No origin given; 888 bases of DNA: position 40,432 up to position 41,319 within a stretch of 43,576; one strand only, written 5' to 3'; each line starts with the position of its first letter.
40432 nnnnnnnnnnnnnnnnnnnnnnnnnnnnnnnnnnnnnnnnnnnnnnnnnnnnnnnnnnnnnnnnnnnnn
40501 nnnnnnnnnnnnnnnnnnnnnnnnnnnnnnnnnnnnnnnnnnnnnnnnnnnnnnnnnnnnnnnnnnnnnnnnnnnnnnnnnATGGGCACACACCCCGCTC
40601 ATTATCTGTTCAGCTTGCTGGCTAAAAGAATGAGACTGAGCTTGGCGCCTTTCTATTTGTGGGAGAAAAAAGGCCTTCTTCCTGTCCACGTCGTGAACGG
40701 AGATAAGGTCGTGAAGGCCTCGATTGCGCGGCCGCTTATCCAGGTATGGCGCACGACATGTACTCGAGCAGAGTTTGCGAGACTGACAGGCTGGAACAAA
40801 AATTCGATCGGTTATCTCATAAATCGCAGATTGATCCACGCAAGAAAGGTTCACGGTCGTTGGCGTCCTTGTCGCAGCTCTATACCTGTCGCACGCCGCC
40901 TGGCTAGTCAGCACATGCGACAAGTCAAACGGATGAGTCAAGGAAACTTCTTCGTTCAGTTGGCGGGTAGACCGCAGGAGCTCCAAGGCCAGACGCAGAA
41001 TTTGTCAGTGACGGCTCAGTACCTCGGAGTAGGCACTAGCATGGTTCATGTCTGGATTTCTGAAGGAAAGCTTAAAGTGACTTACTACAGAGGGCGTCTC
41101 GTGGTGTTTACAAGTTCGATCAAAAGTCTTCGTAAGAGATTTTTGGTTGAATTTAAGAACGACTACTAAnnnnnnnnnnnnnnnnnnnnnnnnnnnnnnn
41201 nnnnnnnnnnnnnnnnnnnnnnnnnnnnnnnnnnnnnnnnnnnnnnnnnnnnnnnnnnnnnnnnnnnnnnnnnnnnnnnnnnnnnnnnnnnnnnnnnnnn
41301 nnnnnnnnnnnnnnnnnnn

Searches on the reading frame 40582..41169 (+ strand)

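Call 48: search_protein_families(library=pfam, proteins=[window:40582-41169:+], max_evalue=0.01)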
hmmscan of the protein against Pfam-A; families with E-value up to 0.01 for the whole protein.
window:40582-41169:+ (195 aa): 2 families
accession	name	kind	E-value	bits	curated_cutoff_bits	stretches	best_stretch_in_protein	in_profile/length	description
PF12728.13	HTH_17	-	3e-07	31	27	1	145-177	8-40/51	Helix-turn-helix domain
PF00376.29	MerR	-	0.0061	16.8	28.2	0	26-35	18-27/38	MerR family regulatory protein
